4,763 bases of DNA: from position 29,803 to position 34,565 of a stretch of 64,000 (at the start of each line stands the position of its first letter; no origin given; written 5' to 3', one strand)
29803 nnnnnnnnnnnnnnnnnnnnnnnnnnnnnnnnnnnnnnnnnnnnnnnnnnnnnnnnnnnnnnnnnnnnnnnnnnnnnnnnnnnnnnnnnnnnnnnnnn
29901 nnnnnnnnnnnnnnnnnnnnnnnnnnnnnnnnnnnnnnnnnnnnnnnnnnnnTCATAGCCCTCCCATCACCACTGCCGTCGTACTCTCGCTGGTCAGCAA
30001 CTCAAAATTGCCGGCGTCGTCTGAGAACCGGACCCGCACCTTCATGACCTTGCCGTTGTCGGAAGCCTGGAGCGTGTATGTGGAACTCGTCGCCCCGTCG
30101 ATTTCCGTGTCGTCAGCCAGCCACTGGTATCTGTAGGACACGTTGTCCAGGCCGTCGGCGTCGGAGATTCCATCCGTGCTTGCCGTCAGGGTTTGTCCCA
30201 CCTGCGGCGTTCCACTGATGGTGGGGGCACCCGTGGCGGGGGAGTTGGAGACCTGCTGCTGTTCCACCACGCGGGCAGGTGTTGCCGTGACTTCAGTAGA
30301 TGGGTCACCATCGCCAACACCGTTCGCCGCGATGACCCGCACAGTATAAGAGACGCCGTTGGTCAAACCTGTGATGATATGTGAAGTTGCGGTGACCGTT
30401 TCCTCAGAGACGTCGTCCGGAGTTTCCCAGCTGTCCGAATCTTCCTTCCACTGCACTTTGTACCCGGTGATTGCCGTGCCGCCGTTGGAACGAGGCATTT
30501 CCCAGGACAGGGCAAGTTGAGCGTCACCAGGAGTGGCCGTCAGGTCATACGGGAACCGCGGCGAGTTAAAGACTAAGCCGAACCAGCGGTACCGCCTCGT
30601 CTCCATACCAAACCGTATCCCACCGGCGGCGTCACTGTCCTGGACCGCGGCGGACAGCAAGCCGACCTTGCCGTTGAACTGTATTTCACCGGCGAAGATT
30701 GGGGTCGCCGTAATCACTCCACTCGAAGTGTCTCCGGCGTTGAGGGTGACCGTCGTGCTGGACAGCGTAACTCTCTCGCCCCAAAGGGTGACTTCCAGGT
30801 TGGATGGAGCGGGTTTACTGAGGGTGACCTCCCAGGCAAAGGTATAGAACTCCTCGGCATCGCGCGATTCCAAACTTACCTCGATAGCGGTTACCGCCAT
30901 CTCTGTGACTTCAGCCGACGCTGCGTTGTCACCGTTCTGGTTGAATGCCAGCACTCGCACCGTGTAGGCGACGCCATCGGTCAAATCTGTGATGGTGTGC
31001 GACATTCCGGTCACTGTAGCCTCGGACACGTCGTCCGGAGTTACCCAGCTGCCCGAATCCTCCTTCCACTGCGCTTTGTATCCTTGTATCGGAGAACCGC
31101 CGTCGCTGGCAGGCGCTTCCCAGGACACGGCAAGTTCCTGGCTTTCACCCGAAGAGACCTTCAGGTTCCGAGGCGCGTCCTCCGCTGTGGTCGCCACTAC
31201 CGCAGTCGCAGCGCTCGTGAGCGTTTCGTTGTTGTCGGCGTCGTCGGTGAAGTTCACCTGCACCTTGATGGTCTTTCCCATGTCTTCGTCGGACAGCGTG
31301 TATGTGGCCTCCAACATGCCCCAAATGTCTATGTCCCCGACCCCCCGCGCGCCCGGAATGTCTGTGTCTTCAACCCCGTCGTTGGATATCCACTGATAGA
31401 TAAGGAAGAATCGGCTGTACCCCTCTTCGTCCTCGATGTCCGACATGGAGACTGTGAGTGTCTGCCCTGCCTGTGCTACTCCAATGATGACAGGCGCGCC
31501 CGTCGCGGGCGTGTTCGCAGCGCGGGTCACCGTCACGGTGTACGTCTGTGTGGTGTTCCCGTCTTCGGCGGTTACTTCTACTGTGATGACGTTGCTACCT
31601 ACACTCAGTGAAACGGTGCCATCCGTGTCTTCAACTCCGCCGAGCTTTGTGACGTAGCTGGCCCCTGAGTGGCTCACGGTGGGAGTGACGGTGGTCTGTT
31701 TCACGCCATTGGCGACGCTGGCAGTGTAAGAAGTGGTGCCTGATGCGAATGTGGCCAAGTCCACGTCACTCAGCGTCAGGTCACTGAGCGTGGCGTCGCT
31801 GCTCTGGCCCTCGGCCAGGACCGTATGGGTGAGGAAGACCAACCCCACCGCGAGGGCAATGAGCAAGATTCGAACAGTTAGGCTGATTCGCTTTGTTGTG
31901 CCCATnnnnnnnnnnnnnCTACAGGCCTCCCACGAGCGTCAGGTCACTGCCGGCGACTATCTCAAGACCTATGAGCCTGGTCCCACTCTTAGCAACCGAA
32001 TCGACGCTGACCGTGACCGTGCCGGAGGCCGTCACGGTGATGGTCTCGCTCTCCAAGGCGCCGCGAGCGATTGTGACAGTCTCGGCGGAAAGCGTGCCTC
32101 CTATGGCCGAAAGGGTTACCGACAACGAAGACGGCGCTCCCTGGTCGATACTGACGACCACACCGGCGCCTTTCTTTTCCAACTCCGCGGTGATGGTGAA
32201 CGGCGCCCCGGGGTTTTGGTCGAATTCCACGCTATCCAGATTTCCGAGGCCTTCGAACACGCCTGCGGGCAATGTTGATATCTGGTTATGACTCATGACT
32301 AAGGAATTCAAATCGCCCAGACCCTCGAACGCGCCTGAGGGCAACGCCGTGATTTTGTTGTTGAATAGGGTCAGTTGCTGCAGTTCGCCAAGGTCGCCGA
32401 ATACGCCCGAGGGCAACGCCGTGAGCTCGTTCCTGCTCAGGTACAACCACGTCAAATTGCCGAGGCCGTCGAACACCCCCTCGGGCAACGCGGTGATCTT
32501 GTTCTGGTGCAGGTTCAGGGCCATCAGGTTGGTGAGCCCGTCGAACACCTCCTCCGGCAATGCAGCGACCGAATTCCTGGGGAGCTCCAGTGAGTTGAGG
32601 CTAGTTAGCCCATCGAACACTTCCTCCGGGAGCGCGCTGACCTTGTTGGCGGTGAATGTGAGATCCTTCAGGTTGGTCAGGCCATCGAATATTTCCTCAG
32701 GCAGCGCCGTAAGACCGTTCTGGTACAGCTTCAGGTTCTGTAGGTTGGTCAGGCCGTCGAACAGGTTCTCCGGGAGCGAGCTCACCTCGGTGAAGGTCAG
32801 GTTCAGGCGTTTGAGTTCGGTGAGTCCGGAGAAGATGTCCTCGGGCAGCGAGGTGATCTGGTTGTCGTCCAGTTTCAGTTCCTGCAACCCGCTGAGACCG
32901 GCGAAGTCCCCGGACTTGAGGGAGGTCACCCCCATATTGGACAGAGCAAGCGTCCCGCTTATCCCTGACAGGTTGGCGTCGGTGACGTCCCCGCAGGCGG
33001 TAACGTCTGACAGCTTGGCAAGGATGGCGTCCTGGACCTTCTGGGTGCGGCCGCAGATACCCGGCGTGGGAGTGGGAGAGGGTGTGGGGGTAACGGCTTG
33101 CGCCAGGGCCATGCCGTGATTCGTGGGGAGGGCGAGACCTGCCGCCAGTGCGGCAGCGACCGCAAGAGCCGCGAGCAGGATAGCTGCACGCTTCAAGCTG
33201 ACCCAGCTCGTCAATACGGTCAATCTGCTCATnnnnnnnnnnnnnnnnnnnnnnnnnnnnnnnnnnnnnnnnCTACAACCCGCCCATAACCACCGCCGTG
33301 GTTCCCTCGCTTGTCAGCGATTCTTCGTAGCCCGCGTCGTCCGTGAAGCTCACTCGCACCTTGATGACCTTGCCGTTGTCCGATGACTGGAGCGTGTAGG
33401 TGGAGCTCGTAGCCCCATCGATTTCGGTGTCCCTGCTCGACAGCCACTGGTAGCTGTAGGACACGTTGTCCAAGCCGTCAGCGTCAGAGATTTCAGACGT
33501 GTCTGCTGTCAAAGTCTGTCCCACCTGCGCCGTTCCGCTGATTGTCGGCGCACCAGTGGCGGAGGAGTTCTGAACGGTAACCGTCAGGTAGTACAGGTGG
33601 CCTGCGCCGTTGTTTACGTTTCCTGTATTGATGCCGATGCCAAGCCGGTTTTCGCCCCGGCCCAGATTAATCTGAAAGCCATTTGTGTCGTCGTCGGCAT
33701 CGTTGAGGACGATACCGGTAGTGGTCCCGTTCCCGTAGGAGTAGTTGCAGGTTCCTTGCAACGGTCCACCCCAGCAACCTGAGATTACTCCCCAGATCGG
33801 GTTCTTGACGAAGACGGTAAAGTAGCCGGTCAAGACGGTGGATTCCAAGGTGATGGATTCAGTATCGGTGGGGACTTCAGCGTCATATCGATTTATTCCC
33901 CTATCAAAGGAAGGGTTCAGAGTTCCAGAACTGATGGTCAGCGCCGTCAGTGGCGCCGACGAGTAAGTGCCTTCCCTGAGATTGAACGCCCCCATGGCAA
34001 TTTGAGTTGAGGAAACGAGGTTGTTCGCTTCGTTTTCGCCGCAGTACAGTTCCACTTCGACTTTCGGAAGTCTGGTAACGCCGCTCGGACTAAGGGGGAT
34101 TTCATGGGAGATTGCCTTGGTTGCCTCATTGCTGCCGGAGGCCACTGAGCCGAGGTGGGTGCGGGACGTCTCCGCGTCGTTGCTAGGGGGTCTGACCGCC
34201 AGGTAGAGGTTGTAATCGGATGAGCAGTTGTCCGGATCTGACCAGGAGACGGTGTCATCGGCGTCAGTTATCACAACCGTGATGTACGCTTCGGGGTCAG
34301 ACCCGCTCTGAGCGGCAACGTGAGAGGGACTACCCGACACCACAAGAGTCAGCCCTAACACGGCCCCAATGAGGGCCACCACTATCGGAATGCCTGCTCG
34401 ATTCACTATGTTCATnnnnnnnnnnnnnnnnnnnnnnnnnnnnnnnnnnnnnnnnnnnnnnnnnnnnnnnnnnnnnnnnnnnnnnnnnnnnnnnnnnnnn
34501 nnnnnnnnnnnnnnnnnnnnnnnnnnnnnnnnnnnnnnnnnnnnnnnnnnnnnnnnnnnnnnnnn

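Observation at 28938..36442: Five consecutive secreted proteins all end in -GGL-COOH, including two whose C-terminal regions are otherwise unrelated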

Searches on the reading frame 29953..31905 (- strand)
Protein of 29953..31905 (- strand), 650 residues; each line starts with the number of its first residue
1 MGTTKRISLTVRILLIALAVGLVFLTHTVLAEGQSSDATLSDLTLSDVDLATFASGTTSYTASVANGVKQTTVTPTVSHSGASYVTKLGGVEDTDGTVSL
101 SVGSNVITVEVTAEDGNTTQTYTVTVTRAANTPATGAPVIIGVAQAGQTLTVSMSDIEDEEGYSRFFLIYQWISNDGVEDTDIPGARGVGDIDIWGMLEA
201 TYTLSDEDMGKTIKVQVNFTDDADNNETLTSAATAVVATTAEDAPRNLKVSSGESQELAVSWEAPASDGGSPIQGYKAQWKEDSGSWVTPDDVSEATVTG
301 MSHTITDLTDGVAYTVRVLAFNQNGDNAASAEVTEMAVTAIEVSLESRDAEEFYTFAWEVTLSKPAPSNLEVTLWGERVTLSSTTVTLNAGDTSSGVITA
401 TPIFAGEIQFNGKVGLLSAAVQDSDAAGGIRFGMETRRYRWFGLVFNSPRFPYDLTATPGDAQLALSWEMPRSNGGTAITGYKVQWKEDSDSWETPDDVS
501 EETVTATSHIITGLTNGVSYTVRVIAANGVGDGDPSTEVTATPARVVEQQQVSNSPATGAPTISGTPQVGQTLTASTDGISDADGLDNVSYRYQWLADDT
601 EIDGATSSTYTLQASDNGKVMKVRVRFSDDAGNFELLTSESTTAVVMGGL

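Call 7: search_protein_families(library=pfam, proteins=[window:29953-31905:-], max_evalue=0.01)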
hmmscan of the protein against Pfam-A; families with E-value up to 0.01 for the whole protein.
window:29953-31905:- (650 aa): 7 families
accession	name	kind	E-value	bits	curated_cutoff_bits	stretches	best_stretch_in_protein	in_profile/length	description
PF00041.27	fn3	-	2.8e-32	111.2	25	2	243-334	1-82/84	Fibronectin type III domain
PF12733.13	Cadherin-like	-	5.9e-16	59.1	24.2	1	40-128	1-88/89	Cadherin-like beta sandwich domain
PF25059.1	FN3_DSCAM-DSCAML_C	-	1.1e-11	45.3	39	2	267-335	14-79/89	DSCAM/DSCAML C-terminal Fn3-like domain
PF25788.1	Ig_Rha78A_N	-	3.6e-05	24.4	27.4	0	461-532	17-89/105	Rha78A-like, N-terminal immunoglobulin domain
PF23197.1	IG_AIR9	-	0.00016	21.9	27.5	0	140-216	7-69/87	AIR9 A9 domain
PF16656.11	Pur_ac_phosph_N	-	0.00081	20.4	30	0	245-322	1-82/93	Purple acid Phosphatase, N-terminal domain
PF10528.15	GLEYA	-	0.00087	20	26.2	0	300-334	55-90/91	GLEYA domain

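Call 8: search_protein_families(library=ncbifam, proteins=[window:29953-31905:-], max_evalue=0.01)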
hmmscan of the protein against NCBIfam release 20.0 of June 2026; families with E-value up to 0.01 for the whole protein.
window:29953-31905:- (650 aa): 2 families
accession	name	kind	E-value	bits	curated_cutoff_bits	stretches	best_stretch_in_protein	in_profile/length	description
NF040485.1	ZirU_fam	subfamily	5.1e-10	39.9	100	1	564-639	30-105/210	ZirU family protein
NF045522.1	MXAN_2561_fam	equivalog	0.00013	21.6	150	1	482-546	197-261/304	MXAN_2561 family MXYO-CTERM-anchored protein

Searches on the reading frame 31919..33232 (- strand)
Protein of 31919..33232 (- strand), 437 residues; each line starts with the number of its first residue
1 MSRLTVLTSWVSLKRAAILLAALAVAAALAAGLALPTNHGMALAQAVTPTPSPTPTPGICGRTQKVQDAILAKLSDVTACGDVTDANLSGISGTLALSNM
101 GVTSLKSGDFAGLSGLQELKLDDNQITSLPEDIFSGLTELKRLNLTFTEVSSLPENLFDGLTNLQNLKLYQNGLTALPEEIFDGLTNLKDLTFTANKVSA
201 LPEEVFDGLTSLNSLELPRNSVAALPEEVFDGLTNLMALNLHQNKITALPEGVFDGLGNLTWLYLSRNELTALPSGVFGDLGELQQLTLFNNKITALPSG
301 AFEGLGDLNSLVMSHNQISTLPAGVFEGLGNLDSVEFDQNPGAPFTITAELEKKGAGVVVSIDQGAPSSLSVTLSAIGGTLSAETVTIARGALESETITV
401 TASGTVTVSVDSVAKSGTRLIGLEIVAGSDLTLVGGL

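Call 7: search_protein_families(library=pfam, proteins=[window:31919-33232:-], max_evalue=0.01)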
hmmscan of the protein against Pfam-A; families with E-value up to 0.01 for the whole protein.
window:31919-33232:- (437 aa): 7 families
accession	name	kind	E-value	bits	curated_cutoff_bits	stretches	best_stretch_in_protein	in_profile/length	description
PF13855.12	LRR_8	-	2.4e-68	226.3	27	6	211-270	2-61/61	Leucine rich repeat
PF13306.12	LRR_5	-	8.9e-24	84.2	27.7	2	101-210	21-124/127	BspA type Leucine rich repeat region (6 copies)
PF12799.13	LRR_4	-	3.6e-23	81.5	27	4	116-153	3-39/44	Leucine Rich repeats (2 copies)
PF23598.1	LRR_14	-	9.6e-21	74.4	40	4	137-217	46-121/353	Leucine-rich repeat region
PF00560.39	LRR_1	-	9.6e-11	40.1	20.6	0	259-280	1-22/23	Leucine Rich Repeat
PF14580.12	LRR_9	-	6e-08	32.9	30.5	0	230-296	60-127/175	Leucine-rich repeat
PF20919.3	DHU1_N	-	0.0059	16.3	26.7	0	112-154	142-184/370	DWD hypersensitive to UV-B 1, N-terminal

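Call 8: search_protein_families(library=ncbifam, proteins=[window:31919-33232:-], max_evalue=0.01)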
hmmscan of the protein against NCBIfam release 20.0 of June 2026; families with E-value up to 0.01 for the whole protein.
window:31919-33232:- (437 aa): 6 families
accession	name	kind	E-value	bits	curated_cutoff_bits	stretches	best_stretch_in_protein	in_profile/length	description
NF047464.1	FibnectbindLIC11051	equivalog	2e-32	112.5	1000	2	162-341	488-661/685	LIC_11051 family fibronectin-binding protein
NF041351.1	XopL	equivalog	4.9e-29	101.4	500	3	110-249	93-239/497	type III secretion system leucine-rich repeat domain-containing effector XopL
NF041381.1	XopAC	subfamily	1.1e-23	83.7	450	2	78-220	53-193/451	XopAC/AvrAC family type III secretion system effector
NF011897.0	PRK15370.1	equivalog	1.5e-22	79.2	1113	1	115-276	242-385/755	SPI-1 type III secretion system effector E3 ubiquitin transferase SlrP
NF041400.1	XopAE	equivalog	7.6e-16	58.1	600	1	96-299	2-202/478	type III secretion system effector XopAE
NF011917.0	PRK15387.1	equivalog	2.8e-09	35.6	1243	1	114-245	342-456/788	type III secretion system effector E3 ubiquitin transferase SspH2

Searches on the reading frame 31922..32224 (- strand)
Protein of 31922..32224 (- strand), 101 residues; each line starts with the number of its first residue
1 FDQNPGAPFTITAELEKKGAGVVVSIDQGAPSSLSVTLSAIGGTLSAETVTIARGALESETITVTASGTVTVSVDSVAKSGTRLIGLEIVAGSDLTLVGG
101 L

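Call 42: find_homologous_proteins(query=window:31922-32224:-, max_evalue=0.001)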
Query seq(101 aa) (101 aa): 3 proteins with E <= 0.001 among 38 candidates.
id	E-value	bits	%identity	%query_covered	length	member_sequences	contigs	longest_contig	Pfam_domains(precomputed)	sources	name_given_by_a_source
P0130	4.3e-46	172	93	100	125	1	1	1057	-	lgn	-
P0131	2.7e-16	77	82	50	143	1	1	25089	-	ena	-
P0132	3.0e-7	48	41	96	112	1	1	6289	-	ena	-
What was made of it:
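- Tried and rejected: It returned only 3 proteins (call 42).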

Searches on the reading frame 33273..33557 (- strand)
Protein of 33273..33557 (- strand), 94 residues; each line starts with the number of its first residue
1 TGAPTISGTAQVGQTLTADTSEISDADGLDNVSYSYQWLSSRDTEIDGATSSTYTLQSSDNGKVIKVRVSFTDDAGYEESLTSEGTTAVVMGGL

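Call 54: search_protein_representatives(protein=window:33273-33557:-)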
Query: 94 residues. Proteins with E-value up to 0.001 (for the whole library): 26016; up to 1e-10: 13587; up to 1e-30: 4107. The best 150 are listed.
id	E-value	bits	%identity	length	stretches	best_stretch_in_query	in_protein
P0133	0.0e+00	2000.4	50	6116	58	1-89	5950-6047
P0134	0.0e+00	1918.0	62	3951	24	1-90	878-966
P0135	0.0e+00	1626.9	67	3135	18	1-91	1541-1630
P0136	0.0e+00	1614.4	54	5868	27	1-88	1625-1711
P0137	0.0e+00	1484.2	61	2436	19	1-90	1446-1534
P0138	0.0e+00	1345.1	61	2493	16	1-90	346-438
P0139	0.0e+00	1324.6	66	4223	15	1-90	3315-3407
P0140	0.0e+00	1277.9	52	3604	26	1-89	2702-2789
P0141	0.0e+00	1267.1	53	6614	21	2-89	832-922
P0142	0.0e+00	1229.6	52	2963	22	2-86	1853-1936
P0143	0.0e+00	1201.6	69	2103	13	1-90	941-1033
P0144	0.0e+00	1145.4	64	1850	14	1-90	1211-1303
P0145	0.0e+00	1144.8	66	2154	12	1-90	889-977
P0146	0.0e+00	1140.3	60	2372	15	1-89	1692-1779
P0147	0.0e+00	1130.5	65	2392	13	1-89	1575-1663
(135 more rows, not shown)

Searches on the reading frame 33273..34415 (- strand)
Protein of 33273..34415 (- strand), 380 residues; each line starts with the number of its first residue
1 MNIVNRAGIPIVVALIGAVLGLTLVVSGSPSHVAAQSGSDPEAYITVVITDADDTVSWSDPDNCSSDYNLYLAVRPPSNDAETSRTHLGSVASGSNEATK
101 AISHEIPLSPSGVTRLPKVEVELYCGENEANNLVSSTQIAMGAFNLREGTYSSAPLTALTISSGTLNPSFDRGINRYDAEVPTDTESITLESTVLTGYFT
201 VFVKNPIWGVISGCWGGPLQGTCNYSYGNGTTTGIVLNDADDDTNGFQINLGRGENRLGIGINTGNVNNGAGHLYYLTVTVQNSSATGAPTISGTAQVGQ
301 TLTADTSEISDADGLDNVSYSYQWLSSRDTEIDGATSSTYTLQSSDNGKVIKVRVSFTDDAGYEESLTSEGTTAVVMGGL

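Call 7: search_protein_families(library=pfam, proteins=[window:33273-34415:-], max_evalue=0.01)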
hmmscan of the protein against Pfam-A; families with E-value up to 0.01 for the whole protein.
window:33273-34415:- (380 aa): 1 family
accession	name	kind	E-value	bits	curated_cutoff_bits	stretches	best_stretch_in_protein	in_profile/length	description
PF12733.13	Cadherin-like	-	0.0025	18.7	24.2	1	156-204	1-45/89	Cadherin-like beta sandwich domain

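Call 8: search_protein_families(library=ncbifam, proteins=[window:33273-34415:-], max_evalue=0.01)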
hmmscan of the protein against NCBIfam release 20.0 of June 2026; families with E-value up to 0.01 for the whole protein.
window:33273-34415:- (380 aa): 1 family
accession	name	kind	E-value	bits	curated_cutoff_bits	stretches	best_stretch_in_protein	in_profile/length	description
NF040485.1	ZirU_fam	subfamily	4.9e-11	43.2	100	1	289-369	26-105/210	ZirU family protein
